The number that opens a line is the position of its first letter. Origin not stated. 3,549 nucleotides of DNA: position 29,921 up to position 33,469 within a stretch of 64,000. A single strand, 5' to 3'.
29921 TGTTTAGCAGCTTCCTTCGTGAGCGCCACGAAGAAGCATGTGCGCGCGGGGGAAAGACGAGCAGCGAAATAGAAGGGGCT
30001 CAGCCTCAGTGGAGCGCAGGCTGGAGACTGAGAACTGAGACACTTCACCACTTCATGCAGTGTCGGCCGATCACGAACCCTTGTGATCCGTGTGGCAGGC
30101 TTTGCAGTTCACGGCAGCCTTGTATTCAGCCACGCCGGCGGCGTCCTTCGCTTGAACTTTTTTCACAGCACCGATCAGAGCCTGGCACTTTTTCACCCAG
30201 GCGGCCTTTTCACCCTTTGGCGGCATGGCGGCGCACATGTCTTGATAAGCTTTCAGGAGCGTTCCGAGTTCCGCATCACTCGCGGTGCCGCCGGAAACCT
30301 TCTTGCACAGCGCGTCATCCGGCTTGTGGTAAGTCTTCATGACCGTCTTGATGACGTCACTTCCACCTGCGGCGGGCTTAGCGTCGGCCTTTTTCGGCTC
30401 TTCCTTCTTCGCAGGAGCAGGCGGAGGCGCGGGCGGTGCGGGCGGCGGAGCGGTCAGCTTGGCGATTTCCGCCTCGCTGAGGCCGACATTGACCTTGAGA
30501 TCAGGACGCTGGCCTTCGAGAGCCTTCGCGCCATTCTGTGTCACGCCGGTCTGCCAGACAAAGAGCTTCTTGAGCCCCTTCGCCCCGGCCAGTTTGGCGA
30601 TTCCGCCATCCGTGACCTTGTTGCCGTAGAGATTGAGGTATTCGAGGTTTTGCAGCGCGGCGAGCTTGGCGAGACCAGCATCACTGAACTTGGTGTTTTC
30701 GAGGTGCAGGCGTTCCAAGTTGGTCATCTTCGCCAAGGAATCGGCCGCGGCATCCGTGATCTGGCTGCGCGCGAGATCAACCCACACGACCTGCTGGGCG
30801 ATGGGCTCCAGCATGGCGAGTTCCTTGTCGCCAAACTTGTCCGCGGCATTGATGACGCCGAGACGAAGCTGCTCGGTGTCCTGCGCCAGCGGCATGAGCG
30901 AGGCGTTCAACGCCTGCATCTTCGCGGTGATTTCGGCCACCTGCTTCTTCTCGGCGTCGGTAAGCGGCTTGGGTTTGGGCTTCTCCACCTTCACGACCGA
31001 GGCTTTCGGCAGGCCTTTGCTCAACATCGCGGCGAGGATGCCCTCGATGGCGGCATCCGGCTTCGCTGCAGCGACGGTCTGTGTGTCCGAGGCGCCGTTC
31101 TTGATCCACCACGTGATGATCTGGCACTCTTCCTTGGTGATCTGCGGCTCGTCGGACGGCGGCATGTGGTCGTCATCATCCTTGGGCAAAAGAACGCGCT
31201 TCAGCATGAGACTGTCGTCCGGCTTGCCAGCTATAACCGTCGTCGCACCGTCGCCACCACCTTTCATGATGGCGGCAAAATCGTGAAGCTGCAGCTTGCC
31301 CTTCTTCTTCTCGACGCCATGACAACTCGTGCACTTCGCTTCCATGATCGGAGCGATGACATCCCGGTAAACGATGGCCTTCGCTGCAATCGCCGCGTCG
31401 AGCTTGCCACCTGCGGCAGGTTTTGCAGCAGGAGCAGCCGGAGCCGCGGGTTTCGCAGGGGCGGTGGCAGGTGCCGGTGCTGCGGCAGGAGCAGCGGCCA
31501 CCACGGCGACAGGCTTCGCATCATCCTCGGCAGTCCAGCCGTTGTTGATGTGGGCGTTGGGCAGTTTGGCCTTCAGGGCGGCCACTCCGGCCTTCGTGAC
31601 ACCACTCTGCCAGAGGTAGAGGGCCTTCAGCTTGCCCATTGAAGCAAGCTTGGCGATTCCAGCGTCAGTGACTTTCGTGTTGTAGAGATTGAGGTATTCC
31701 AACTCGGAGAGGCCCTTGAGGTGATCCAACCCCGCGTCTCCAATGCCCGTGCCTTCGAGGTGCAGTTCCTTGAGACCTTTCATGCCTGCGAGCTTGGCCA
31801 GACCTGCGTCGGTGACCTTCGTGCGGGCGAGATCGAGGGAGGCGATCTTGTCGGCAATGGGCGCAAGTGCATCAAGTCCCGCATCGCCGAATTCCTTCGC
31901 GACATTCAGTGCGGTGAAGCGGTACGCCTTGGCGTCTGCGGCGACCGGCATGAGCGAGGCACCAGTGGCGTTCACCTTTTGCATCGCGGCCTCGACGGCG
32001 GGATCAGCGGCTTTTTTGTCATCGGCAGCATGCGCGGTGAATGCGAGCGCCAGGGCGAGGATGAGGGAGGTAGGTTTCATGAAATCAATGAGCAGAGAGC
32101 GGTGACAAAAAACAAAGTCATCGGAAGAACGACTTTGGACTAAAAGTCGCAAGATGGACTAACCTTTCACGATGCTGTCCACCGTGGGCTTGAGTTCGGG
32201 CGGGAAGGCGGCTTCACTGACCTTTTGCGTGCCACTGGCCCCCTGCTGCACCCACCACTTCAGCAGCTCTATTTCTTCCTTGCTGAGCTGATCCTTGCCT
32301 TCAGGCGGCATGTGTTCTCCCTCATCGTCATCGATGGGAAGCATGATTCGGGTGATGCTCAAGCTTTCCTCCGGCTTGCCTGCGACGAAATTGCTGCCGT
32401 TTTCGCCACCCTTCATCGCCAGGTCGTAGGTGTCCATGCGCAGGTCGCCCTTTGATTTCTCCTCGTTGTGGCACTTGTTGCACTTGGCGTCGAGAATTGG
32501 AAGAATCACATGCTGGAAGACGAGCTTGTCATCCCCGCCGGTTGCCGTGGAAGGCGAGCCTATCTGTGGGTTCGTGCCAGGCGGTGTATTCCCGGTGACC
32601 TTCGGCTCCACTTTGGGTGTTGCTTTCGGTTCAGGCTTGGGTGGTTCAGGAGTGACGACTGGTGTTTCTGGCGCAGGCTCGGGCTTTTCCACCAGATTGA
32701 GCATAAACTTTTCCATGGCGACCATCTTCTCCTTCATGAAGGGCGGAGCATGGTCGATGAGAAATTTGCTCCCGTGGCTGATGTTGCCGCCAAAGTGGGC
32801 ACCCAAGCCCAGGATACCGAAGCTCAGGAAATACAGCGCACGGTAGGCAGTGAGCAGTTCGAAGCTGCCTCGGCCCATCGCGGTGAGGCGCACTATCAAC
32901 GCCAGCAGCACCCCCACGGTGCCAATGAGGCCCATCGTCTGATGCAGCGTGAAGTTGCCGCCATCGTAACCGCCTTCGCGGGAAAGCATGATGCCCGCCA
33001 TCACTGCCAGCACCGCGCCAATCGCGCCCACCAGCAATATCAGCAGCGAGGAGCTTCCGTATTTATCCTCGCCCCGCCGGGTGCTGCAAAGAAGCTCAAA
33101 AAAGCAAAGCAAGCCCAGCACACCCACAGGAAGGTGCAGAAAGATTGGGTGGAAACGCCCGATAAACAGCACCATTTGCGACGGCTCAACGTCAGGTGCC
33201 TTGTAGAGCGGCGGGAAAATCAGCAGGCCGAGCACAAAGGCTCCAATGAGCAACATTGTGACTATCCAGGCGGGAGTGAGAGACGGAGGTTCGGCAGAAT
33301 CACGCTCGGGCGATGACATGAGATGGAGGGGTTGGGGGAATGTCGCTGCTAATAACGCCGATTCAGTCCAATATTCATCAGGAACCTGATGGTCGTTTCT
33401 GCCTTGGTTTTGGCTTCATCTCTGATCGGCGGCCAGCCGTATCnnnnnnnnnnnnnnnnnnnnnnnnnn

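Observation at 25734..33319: Cytochrome c maturation operon with modular LRR-cytochrome clients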

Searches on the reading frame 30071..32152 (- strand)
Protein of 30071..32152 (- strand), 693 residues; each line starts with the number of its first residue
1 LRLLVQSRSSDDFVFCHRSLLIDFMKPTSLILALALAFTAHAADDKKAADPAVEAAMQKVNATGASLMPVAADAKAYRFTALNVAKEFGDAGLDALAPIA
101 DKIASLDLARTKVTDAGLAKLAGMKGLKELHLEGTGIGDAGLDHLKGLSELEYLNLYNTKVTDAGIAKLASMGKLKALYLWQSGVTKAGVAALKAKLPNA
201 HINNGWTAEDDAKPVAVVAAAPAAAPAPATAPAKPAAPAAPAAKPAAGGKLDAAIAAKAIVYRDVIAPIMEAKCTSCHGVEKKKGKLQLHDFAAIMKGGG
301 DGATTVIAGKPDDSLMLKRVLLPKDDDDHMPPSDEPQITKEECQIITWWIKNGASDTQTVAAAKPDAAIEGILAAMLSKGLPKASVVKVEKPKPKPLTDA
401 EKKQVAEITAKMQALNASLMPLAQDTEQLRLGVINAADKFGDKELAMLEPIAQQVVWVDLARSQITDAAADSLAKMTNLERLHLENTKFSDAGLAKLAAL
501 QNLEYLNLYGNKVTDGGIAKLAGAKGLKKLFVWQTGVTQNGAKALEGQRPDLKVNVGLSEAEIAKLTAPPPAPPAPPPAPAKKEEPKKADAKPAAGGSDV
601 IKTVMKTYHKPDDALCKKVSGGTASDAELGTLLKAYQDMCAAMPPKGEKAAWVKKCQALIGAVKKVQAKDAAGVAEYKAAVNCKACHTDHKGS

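Call 3: search_protein_families(library=pfam, proteins=[window:30071-32152:-], max_evalue=0.01)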
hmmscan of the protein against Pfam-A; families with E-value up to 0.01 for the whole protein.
window:30071-32152:- (693 aa): 7 families
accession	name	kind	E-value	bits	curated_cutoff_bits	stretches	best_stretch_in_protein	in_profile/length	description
PF12799.13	LRR_4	-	3.1e-15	56.3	27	1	477-515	1-38/44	Leucine Rich repeats (2 copies)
PF13516.12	LRR_6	-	4.4e-13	48.6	23.4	0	501-522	3-24/24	Leucine Rich repeat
PF07635.16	PSCyt1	-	8.1e-13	49.2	22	1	274-334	1-59/59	Planctomycete cytochrome C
PF13855.12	LRR_8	-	5.5e-12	45.7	27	3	455-512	3-60/61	Leucine rich repeat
PF23598.1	LRR_14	-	1.6e-05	24.3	40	0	460-533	77-147/353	Leucine-rich repeat region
PF24758.1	LRR_At5g56370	-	5e-05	23.5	27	0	467-530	27-91/227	FBD-associated F-box protein At5g56370, LRR repeats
PF00560.39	LRR_1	-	0.00064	19.8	20.6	0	502-516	1-15/23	Leucine Rich Repeat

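Call 4: search_protein_families(library=ncbifam, proteins=[window:30071-32152:-], max_evalue=0.01)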
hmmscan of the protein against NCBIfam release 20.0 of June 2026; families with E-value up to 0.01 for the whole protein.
window:30071-32152:- (693 aa): 4 families
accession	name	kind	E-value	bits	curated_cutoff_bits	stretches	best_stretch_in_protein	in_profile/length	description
NF033190.2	inl_like_NEAT_1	exception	5.1e-12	44.9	1275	2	100-172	284-350/754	NEAT domain-containing leucine-rich repeat protein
NF033189.1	internalin_A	exception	1.4e-08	33.5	1600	2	449-517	200-266/799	class 1 internalin InlA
NF047464.1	FibnectbindLIC11051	equivalog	0.00053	18.6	1000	0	119-185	437-500/685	LIC_11051 family fibronectin-binding protein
NF041351.1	XopL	equivalog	0.002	17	500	0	470-530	169-228/497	type III secretion system leucine-rich repeat domain-containing effector XopL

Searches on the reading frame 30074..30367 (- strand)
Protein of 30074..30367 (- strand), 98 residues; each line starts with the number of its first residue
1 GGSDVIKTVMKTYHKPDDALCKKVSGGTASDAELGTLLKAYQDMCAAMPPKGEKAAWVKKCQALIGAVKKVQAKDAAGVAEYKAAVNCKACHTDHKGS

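Call 15: search_protein_families(library=pfam, proteins=[window:30074-30367:-], max_evalue=10)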
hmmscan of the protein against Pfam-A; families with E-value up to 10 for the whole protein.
seq(98 aa): 3 families
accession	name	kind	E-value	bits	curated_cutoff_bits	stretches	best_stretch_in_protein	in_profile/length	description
PF14537.11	Cytochrom_c3_2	-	0.04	14.8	25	1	55-96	23-68/79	Cytochrome c3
PF07962.17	Swi3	-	0.18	12.2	25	1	32-72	33-72/83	Replication Fork Protection Component Swi3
PF13442.11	Cytochrome_CBB3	-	0.38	11.6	27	1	75-96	3-23/68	Cytochrome C oxidase, cbb3-type, subunit III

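Call 16: search_solved_structures(query=window:30074-30367:-, max_evalue=10, show_alignments=2)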
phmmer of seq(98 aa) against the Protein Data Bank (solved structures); distinct sequences matched with E-value up to 10: 7.
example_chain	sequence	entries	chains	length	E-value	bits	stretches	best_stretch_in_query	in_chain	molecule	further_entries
9dch_E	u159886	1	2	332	0.68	13.6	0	40-97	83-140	Protein Jumonji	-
8tb9_B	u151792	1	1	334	0.7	13.6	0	40-97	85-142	Protein Jumonji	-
6c23_B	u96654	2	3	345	0.77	13.4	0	40-97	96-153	Protein Jumonji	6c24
6c23_E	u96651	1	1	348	0.79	13.4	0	40-97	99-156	Protein Jumonji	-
8da0_E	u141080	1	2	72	1.1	13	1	38-95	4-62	Alpha-elapitoxin-Dpp2d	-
4lft_A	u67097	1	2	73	1.1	12.9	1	38-95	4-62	Alpha-elapitoxin-Dpp2a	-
4h7x_A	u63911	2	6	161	1.6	12.5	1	12-90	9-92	Dual specificity protein kinase TTK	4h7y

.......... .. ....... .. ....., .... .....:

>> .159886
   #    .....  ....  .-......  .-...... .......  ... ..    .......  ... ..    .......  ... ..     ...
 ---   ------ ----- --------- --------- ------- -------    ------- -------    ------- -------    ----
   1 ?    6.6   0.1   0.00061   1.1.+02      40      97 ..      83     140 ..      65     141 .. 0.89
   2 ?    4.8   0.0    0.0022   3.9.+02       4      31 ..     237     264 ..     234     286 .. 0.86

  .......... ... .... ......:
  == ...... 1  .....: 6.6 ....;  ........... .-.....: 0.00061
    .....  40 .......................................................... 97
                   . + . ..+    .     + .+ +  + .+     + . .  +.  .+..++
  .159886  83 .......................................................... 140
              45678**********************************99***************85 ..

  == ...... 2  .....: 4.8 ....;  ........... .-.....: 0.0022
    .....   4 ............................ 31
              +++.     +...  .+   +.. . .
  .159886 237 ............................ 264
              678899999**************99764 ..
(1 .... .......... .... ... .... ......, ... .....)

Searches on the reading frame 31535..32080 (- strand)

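Call 15: search_protein_families(library=pfam, proteins=[window:31535-32080:-], max_evalue=10)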
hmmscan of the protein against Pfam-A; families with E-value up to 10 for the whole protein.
seq(182 aa): 6 families
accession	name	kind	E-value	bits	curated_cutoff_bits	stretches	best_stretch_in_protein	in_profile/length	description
PF12799.13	LRR_4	-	1.8e-10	41.1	27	3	102-140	2-39/44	Leucine Rich repeats (2 copies)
PF13855.12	LRR_8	-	3.1e-09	36.9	27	2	102-156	2-56/61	Leucine rich repeat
PF13516.12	LRR_6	-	1.3e-08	34.7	23.4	3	103-118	5-20/24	Leucine Rich repeat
PF23598.1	LRR_14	-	0.017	14.3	40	1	95-145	16-69/353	Leucine-rich repeat region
PF23952.1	LRR_EndoS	-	0.072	13.8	27.9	1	95-132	76-108/116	Endo-beta-N-acetylglucosaminidase EndoS LRR domain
PF24758.1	LRR_At5g56370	-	0.32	11.1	27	1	80-163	40-122/227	FBD-associated F-box protein At5g56370, LRR repeats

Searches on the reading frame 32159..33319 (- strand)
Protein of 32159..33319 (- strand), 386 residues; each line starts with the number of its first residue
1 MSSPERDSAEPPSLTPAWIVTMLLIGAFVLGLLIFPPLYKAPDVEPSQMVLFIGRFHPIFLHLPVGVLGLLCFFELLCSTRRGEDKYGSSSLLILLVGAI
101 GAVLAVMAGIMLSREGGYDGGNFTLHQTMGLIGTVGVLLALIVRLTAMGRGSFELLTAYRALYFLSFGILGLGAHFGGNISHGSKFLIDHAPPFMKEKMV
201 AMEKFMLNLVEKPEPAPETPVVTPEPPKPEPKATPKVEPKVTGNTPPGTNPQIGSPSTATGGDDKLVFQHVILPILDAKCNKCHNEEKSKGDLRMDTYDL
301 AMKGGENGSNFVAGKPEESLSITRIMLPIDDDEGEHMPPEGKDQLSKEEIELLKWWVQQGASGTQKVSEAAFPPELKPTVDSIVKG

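Call 3: search_protein_families(library=pfam, proteins=[window:32159-33319:-], max_evalue=0.01)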
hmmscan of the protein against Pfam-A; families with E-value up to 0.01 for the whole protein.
window:32159-33319:- (386 aa): 2 families
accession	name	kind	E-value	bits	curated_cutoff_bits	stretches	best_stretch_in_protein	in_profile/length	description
PF07635.16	PSCyt1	-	6.8e-14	52.7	22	1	280-341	1-59/59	Planctomycete cytochrome C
PF09990.14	DUF2231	-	9.9e-07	29.3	26.4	1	56-181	4-130/139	Predicted membrane protein (DUF2231)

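Call 4: search_protein_families(library=ncbifam, proteins=[window:32159-33319:-], max_evalue=0.01)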
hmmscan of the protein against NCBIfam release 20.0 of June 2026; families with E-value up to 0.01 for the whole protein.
window:32159-33319:- (386 aa): 1 family
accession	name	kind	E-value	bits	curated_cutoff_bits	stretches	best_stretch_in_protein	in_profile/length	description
NF045951.1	MAG0110_fam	subfamily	0.0088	15.3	98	0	83-176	10-103/237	MAG0110 family membrane protein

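Call 49: search_solved_structures(query=window:32162-33319:-, max_evalue=10)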
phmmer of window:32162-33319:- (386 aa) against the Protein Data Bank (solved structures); distinct sequences matched with E-value up to 10: 3.
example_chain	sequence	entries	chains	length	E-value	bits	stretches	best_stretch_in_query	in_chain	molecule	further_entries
2q68_A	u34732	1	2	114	0.88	11.5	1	129-177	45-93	Potassium channel protein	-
3ouq_A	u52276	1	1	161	1.8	10.5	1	262-293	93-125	Cytochrome c family protein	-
9cca_A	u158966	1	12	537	2.7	9.9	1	217-255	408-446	Circumsporozoite protein,Pyridoxal 5'-phosphate synthase subunit Pdx1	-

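Call 66: find_homologous_proteins(query=A4, max_evalue=0.00001)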
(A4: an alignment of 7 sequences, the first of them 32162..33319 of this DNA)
Query A4 (7 sequences) (386 aa, profile of the alignment): 348 proteins with E <= 0.00001 among 8000 candidates; the best 120 are listed.
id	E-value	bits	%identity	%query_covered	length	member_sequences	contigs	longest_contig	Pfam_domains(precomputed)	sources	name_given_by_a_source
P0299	1.4e-177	609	66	100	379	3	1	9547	PF07635.17,PF09990.15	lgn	-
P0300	6.0e-175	600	73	100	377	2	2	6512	PF07635.17,PF09990.15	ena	-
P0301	1.4e-174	599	73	100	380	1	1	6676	PF07635.17,PF09990.15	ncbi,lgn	-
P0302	1.6e-174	598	51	99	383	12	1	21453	PF07635.17,PF09990.15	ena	-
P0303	1.6e-174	598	73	100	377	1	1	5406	PF07635.17,PF09990.15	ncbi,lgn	-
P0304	1.8e-174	598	72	100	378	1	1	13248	PF07635.17,PF09990.15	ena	-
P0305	2.5e-174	598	72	100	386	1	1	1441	PF07635.17,PF09990.15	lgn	-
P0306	6.8e-174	596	71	100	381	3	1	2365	PF07635.17,PF09990.15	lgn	-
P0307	9.3e-174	596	66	100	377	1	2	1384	PF07635.17,PF09990.15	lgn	-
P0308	2.5e-173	595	71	100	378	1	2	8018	PF07635.17,PF09990.15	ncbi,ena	-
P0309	6.9e-173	593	68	100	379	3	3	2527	PF07635.17,PF09990.15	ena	-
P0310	3.7e-172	591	58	98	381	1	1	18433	PF07635.17,PF09990.15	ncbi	-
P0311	3.8e-172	591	57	98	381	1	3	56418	PF07635.17,PF09990.15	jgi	jgi:uncharacterized membrane protein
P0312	5.9e-172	590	68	100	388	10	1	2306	PF07635.17,PF09990.15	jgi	-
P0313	2.6e-171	588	67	100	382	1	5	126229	PF07635.17,PF09990.15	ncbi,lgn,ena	-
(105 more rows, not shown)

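Call 71: search_solved_structures(query=A4, max_evalue=10)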
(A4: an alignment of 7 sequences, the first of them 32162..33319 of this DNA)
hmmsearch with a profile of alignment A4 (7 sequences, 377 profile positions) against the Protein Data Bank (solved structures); distinct sequences matched with E-value up to 10: 7.
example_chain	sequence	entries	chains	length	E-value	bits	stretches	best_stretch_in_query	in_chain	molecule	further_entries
7dvh_A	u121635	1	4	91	0.093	15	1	276-318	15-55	reDPBB_sym4 protein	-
5c2v_A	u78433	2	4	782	0.64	12.2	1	257-280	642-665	HYDRAZINE SYNTHASE ALPHA SUBUNIT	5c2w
4rlr_A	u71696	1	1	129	0.67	12.2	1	259-281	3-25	Cytochrome c, 1 heme-binding site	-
9jj3_B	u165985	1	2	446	0.8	11.9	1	32-122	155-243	Probable proton-coupled zinc antiporter SLC30A4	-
3ouq_A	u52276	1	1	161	0.87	11.8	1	253-285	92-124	Cytochrome c family protein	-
9wg7_12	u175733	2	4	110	5.9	9.1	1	210-253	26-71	ApcG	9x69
8qby_K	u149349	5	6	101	7.7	8.7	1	54-117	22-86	NADH-quinone oxidoreductase subunit K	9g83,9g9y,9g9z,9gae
